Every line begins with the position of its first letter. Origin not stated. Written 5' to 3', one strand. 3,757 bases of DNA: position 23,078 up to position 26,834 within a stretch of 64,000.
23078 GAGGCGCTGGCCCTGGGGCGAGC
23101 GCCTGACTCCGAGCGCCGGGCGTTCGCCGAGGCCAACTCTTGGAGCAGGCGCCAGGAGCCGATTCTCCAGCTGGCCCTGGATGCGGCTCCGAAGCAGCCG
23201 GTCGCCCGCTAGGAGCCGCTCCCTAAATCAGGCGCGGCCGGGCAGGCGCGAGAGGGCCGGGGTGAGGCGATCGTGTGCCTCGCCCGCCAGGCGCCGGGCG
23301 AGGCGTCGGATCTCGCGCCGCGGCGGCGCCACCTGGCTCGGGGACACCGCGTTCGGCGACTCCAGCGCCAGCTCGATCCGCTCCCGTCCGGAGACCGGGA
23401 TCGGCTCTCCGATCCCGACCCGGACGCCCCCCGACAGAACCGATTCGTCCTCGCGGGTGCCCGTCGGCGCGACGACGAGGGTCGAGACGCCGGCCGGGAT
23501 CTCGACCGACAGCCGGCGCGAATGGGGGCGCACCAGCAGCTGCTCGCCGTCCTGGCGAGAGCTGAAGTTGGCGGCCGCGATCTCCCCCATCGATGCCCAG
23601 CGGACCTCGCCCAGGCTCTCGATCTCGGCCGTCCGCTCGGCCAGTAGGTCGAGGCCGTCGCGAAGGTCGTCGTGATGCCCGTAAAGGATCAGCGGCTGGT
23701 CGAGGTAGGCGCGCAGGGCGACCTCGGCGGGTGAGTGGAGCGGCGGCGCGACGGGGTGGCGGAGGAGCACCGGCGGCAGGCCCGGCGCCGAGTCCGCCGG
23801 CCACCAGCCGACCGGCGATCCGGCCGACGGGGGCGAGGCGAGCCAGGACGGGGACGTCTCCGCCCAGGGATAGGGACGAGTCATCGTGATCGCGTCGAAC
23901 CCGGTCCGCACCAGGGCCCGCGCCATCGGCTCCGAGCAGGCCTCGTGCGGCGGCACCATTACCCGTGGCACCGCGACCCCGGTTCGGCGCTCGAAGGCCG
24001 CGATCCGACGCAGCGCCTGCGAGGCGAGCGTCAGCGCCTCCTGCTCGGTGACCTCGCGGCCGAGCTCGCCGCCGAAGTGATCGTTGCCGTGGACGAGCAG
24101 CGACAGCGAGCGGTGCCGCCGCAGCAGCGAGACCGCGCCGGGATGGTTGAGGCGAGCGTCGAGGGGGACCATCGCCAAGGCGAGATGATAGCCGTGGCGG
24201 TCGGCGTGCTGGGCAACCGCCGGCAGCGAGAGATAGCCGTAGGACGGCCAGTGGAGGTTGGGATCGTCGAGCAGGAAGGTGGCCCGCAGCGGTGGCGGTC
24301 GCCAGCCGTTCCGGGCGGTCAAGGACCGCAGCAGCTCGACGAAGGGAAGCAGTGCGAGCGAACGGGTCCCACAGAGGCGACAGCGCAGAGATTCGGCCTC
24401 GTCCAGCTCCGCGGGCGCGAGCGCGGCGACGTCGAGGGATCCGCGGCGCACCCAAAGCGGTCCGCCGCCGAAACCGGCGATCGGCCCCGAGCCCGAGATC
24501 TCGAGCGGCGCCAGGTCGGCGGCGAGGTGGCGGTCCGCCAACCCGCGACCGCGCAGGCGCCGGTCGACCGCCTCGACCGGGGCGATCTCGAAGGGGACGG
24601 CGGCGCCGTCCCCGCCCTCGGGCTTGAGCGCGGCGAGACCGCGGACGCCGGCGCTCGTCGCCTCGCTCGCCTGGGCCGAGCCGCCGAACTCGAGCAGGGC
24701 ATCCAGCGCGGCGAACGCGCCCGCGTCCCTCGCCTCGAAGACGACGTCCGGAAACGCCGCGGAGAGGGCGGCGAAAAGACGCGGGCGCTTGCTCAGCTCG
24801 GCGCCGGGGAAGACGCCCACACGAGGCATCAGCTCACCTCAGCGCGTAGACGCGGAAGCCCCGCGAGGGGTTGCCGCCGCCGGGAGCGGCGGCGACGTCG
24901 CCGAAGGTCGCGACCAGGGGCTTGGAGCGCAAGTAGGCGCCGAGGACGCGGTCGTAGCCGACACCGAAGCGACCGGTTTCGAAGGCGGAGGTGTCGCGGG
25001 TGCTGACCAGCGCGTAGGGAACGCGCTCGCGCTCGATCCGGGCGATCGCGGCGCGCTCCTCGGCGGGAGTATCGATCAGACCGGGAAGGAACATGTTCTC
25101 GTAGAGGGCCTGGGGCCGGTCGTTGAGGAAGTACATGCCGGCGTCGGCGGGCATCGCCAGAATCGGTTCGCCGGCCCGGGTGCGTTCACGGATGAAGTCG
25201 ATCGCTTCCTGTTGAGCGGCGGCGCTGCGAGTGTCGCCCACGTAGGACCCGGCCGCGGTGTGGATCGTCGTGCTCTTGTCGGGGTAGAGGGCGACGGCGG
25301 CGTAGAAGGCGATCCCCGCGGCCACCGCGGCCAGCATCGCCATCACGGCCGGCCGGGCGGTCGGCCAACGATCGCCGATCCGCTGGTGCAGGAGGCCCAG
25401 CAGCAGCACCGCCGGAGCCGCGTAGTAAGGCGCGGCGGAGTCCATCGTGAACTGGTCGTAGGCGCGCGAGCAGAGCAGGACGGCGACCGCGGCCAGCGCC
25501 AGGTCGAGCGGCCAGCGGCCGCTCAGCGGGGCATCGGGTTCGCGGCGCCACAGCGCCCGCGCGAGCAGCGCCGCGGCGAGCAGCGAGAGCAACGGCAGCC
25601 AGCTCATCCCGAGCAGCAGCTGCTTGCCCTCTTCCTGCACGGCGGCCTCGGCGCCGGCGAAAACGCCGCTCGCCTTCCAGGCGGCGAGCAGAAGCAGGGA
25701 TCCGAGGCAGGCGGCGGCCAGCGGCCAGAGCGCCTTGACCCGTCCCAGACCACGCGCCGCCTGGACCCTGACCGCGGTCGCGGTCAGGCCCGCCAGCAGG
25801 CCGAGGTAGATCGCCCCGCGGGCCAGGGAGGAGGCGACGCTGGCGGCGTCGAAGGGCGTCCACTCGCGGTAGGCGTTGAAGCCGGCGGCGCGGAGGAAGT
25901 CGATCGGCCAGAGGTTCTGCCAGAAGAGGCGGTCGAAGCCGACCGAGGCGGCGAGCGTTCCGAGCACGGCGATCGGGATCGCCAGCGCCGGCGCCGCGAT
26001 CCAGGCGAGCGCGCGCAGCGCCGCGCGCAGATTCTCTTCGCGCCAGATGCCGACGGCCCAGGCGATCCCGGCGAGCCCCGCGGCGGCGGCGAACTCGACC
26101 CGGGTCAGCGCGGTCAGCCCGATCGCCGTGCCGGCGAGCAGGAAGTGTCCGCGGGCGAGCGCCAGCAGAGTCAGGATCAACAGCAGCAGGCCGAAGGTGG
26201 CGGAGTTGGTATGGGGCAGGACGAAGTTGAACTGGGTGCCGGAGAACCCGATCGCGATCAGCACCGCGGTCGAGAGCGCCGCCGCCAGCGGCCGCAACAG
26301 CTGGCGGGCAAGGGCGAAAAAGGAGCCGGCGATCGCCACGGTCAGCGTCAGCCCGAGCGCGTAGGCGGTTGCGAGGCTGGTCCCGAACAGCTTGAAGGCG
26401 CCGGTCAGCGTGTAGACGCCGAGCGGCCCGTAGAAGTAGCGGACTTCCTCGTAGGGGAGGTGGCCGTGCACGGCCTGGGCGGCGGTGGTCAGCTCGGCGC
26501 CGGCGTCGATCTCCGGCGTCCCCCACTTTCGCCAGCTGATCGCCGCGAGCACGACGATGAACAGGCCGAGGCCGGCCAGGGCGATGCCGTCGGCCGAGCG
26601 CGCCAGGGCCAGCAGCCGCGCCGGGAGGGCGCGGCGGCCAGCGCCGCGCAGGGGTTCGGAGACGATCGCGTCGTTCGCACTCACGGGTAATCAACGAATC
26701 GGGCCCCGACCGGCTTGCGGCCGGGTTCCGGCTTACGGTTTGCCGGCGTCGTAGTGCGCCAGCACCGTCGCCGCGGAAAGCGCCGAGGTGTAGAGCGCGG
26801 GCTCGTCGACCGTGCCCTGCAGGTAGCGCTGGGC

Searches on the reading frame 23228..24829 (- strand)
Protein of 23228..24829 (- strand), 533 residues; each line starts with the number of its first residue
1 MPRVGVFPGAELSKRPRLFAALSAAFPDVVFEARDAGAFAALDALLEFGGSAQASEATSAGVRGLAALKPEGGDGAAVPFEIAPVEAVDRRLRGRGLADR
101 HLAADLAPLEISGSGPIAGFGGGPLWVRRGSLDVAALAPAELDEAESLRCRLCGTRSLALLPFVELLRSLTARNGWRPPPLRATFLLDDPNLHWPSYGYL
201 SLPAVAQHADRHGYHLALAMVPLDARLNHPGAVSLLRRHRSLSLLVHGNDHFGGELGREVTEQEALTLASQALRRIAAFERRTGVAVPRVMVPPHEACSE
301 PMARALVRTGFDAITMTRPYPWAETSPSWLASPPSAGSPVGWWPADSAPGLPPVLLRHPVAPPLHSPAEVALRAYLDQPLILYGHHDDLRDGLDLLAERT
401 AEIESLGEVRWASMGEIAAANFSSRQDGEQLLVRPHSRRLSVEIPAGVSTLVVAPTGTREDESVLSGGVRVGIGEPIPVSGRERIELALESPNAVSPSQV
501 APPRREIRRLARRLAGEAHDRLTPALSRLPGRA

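Call 11: search_protein_families(library=pfam, proteins=[window:23228-24829:-], max_evalue=0.001)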
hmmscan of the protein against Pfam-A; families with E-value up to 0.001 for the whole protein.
window:23228-24829:- (533 aa): 0 families

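Call 40: search_protein_families(library=ncbifam, proteins=[window:23228-24829:-], max_evalue=1)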
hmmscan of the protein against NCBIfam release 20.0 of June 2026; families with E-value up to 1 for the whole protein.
window:23228-24829:- (533 aa): 1 family
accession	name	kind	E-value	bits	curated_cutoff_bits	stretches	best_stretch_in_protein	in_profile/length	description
NF004587.0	PRK05928.2-5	equivalog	0.21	11.1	246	1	408-473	158-223/245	uroporphyrinogen-III synthase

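Call 53: search_solved_structures(query=window:23228-24829:-, max_evalue=10, show_alignments=2)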
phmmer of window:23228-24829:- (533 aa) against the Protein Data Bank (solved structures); distinct sequences matched with E-value up to 10: 3.
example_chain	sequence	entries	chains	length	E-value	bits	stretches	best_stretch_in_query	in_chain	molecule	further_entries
1yni_A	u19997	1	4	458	0.086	14.6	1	269-349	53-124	Succinylarginine Dihydrolase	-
1ynf_A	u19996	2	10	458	0.11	14.3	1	269-349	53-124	Succinylarginine dihydrolase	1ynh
2nxf_A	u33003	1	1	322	0.77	11.4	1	219-256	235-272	Putative dimetal phosphatase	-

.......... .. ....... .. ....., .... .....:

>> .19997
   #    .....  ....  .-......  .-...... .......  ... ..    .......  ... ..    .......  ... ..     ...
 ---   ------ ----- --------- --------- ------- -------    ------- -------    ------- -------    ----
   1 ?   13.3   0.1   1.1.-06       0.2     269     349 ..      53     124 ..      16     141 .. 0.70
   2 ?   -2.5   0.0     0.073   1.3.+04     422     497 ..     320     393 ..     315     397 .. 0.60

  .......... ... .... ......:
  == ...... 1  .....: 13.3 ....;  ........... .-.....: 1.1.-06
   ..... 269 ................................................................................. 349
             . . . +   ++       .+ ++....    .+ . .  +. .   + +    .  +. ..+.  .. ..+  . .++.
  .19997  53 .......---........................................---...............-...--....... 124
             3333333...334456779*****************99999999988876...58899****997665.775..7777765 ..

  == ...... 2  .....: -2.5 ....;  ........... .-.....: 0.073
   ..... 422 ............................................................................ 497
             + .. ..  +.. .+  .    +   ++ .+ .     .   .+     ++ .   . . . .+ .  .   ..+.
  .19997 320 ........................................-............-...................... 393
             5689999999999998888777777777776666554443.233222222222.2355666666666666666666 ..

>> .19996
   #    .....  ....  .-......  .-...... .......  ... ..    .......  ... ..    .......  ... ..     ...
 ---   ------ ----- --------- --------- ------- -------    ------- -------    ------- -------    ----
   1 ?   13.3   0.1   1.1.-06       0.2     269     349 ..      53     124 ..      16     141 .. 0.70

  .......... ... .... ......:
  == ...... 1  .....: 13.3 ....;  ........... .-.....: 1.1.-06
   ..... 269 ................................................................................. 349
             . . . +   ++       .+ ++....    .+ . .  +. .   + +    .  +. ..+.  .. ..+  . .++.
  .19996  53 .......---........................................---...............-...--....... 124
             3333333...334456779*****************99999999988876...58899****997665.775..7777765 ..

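Call 54: search_protein_families(library=pfam, proteins=[window:23228-24829:-], max_evalue=10)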
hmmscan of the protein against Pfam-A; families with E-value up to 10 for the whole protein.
window:23228-24829:- (533 aa): 0 families
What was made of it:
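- On GT-C glycosyltransferase (ArnT/PMT_2-like), neighbour 24834-26684: No Pfam or NCBIfam hit for the window protein (calls 11, 40, 54).
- On CE4/NodB-fold deacetylase, neighbour 23228-24829: No profile hit (calls 11, 40, 54).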

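Call 56: find_homologous_proteins(query=window:23228-24829:-, max_evalue=0.001)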
Query window:23228-24829:- (533 aa): 1072 proteins with E <= 0.001 among 8000 candidates; the best 120 are listed.
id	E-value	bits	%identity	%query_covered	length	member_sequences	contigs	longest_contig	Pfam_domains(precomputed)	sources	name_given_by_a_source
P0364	0.0e+0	1075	92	100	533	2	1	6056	-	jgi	jgi:hypothetical protein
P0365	0.0e+0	1035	89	100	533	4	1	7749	-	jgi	jgi:hypothetical protein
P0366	0.0e+0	1015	88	100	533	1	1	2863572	-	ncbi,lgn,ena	-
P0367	5.1e-298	1007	87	100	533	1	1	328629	-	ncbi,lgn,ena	-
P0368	5.8e-293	990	84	100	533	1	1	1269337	-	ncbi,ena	-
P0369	5.4e-289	977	84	100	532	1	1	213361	-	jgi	jgi:hypothetical protein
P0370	1.7e-288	976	85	100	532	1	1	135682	-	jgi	jgi:hypothetical protein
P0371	8.2e-286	967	83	99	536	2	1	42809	-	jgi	-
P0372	9.3e-282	953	83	99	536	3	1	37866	-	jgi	jgi:hypothetical protein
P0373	4.9e-280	948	81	99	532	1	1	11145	-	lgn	-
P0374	1.1e-278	943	81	100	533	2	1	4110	-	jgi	-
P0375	2.0e-277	939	81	99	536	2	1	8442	-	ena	-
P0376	5.9e-277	938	81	99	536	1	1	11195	-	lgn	-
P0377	1.9e-273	926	81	99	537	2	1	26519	-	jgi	-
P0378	8.6e-270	914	80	99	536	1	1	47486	-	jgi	jgi:hypothetical protein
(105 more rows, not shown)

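Call 64: predict_structure(alignment_id=A3)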
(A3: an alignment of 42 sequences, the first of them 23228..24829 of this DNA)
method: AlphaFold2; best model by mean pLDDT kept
length: 533 residues; sequences in the alignment: 42
mean_pLDDT: 85.2   pTM: 0.87
mean pLDDT of the five models: 85.2, 85.0, 84.4, 84.4, 83.2
residues with pLDDT >= 90: 297; 70-90: 151; 50-70: 61; < 50: 24
segments of 3 or more residues with pLDDT < 50: 191-198, 326-336
pLDDT, mean of each block of 10 residues (from residue 1): 97 95 89 96 97 97 97 90 93 94 87 93 91 96 82 87 95 90 86 46 89 93 69 89 84 59 88 90 92 75 88 81 51 45 74 87 91 94 84 92 95 96 94 93 96 78 89 93 93 90 74 64 60 43
secondary structure, 60 per line:
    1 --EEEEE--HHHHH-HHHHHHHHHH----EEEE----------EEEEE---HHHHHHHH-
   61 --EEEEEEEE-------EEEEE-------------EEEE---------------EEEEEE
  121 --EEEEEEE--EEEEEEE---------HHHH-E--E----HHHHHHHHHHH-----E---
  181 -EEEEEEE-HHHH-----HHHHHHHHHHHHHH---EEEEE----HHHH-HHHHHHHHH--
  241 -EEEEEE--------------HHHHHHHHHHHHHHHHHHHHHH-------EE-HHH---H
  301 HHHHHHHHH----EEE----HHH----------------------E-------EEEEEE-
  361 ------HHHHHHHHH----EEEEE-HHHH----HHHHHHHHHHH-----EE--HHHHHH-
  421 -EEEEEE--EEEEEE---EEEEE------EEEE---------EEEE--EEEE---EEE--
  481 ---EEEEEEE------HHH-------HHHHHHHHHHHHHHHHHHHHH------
elements in order: E3-7 H10-14 H16-25 E30-33 E44-48 H52-59 E63-70 E78-82 E96-99 E115-120 E123-129 E132-138 H148-151 H161-171 E182-188 H190-193 H199-212 E216-220 H225-228 H230-238 E242-247 H262-283 H300-309 E314-316 E354-359 H367-375 E380-384 H386-389 H394-404 H414-419 E422-427 E430-435 E439-443 E450-453 E463-466 E469-472 E476-478 E484-490 H507-527
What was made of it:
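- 23228..24829 (-): 533-aa protein with a CE4/NodB-fold (ArnD-like) central domain and no signal peptide; 4 nt after the GT-C gene. AF2 pLDDT 85 (call 64).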

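Call 66: fold_search(model_id=the predicted structure, library=pdb)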
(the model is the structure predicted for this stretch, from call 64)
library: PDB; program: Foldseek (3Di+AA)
matches with E <= 10: 1421; with E <= 0.001: 4
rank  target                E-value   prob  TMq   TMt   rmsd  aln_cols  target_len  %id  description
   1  3rxz_B                6.7e-06  1.00  0.28  0.49   8.5       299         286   16  Crystal structure of putative polysaccharide deacetylase from Mycobacterium smegmatis (released 2011-06-22)
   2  3rxz_C                2.5e-05  1.00  0.28  0.47   7.6       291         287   16  Crystal structure of putative polysaccharide deacetylase from Mycobacterium smegmatis (released 2011-06-22)
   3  3rxz_A                5.5e-05  1.00  0.28  0.48   8.4       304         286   15  Crystal structure of putative polysaccharide deacetylase from Mycobacterium smegmatis (released 2011-06-22)
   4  8t0j                  1.9e-04  1.00  0.27  0.47  10.0       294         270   10  Salmonella Typhimurium ArnD (released 2023-10-18)
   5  8t9w_C                1.2e-03  0.96  0.25  0.29  15.5       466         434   10  Crystal structure of a GH140 apiosidase derived from a lignocellulolytic enriched mangrove metagenome. (released 2024-02-07)
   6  6hm9                  1.3e-03  1.00  0.26  0.47   7.2       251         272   11  Crystal structure of a BA3943 mutant,a CE4 family pseudoenzyme with restored enzymatic activity. (released 2019-10-09)
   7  8ohu                  1.8e-03  0.63  0.19  0.21  18.0       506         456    9  Crystal structure of Beta-glucuronidase from Acidobacterium capsulatum in complex with glucuronic acid configured isofag (released 2024-01-10)
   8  5zns_A                2.0e-03  1.00  0.29  0.38   7.4       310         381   12  Insect chitin deacetylase (released 2019-02-20)
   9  2c1i                  2.3e-03  1.00  0.27  0.35   7.1       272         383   11  Structure of Streptococcus pneumoniae peptidoglycan deacetylase (SpPgdA) D 275 N Mutant. (released 2005-09-20)
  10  6ofu_D                2.6e-03  0.95  0.21  0.37   9.3       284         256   12  X-ray crystal structure of the YdjI aldolase from Escherichia coli K12 (released 2019-04-24)
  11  2w3z                  2.8e-03  1.00  0.25  0.50   5.7       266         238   15  Structure of a Streptococcus mutans CE4 esterase (released 2008-12-02)
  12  7psi                  4.2e-03  0.80  0.23  0.26  17.0       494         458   10  Crystal structure of beta-glucuronidase from Acidobacterium capsulatum in complex with covalent inhibitor ME727 (released 2022-08-03)
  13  8k7u_A                4.5e-03  0.82  0.22  0.19  17.1       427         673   10  the alpha-galactosidase 5 with Cacl2 (released 2024-07-31)
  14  2vyo                  4.7e-03  1.00  0.24  0.53   9.0       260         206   14  Chitin deacetylase family member from Encephalitozoon cuniculi (released 2008-08-12)
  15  3s5s_B                5.3e-03  0.89  0.19  0.25   8.0       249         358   14  Crystal structure of putative mandelate racemase/muconate lactonizing enzyme (PSI/COM target 200551) from Sorangium ce (released 2011-11-09)
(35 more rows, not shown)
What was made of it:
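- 23228..24829 (-): Foldseek 3RXZ E 7e-6, ArnD 8T0J E 2e-4 (call 66).
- On CE4/NodB-fold deacetylase, neighbour 23228-24829: Foldseek: 3RXZ E 7e-6, ArnD E 2e-4, other CE4 enzymes at 1e-3 to 1e-2, TM on the target chain about 0.5 (call 66).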

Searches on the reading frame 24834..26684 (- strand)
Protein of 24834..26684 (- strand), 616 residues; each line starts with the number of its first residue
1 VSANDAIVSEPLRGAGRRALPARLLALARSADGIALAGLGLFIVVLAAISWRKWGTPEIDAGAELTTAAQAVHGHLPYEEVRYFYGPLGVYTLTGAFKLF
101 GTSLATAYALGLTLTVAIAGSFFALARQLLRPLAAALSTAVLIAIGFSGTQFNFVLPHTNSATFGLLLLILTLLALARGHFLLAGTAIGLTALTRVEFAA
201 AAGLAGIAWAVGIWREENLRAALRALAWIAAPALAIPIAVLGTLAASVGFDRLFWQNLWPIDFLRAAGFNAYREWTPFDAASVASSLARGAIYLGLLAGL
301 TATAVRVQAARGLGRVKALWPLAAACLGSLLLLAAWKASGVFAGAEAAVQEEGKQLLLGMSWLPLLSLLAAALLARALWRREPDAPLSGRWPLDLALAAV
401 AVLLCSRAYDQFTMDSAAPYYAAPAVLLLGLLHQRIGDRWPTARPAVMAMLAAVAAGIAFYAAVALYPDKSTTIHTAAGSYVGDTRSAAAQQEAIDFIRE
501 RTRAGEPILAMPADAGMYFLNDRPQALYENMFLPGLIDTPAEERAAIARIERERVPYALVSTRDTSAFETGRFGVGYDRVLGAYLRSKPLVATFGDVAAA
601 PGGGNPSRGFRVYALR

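Call 11: search_protein_families(library=pfam, proteins=[window:24834-26684:-], max_evalue=0.001)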
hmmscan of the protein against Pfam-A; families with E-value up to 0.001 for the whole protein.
window:24834-26684:- (616 aa): 0 families

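Call 40: search_protein_families(library=ncbifam, proteins=[window:24834-26684:-], max_evalue=1)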
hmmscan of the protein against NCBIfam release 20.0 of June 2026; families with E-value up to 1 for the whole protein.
window:24834-26684:- (616 aa): 0 families

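Call 52: find_homologous_proteins(query=window:24834-26684:-, max_evalue=0.00001)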
Query window:24834-26684:- (616 aa): 469 proteins with E <= 0.00001 among 8000 candidates; the best 120 are listed.
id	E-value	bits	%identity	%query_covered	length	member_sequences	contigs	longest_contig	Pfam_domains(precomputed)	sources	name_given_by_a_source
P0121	0.0e+0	1304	100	100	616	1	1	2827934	-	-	-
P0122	0.0e+0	1185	92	100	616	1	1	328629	-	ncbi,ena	-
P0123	0.0e+0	1129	87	100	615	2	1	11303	-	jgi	-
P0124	0.0e+0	1129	87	100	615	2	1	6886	-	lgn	-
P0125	0.0e+0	1128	86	100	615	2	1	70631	-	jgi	jgi:hypothetical protein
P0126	0.0e+0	1124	87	100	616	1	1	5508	-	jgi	jgi:hypothetical protein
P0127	0.0e+0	1120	85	100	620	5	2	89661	-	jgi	jgi:hypothetical protein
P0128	0.0e+0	1112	85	100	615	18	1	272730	-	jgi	jgi:hypothetical protein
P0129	0.0e+0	1111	86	100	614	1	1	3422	-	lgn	-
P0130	0.0e+0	1111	85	100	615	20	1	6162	-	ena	-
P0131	0.0e+0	1109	85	100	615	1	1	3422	-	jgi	jgi:hypothetical protein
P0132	0.0e+0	1109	84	100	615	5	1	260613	-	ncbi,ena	-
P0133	0.0e+0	1108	85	100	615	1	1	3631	-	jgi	jgi:4-amino-4-deoxy-L-arabinose transferase-like glycosyltransferase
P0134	0.0e+0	1107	86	100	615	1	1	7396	-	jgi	jgi:hypothetical protein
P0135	0.0e+0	1105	85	100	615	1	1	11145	-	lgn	-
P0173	3.6e-283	959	77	96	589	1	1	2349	PF13231.13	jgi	jgi:hypothetical protein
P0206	1.7e-237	808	66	100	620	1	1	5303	PF13231.13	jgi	jgi:hypothetical protein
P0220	1.7e-226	771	65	96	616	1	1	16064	PF13231.13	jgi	jgi:Dolichyl-phosphate-mannose-protein mannosyltransferase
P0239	3.2e-177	609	54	92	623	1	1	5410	PF13231.13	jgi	jgi:hypothetical protein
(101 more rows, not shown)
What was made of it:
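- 24834..26684 (-): Polytopic membrane protein, ArnT/PMT_2-like GT-C glycosyltransferase, 48 nt downstream of the target. Close homologues are named ArnT-like GT and some carry PF13231 (call 52).
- On GT-C glycosyltransferase (ArnT/PMT_2-like), neighbour 24834-26684: Homologues 62-85% identical are named ArnT-like GT, and four carry PF13231 (call 52).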

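Call 54: search_protein_families(library=pfam, proteins=[window:24834-26684:-], max_evalue=10)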
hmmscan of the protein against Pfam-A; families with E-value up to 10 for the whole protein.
window:24834-26684:- (616 aa): 2 families
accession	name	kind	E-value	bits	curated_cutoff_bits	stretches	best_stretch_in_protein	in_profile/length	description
PF21498.3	Obc1_C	-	0.051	12.9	27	1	510-543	122-155/370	Oxalate biosynthetic component 1, C-terminal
PF11833.13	CPP1-like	-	7.2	6.6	28.4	0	89-149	100-157/196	Protein CHAPERONE-LIKE PROTEIN OF POR1-like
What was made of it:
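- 24834..26684 (-): No Pfam hit itself (calls 11, 54).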
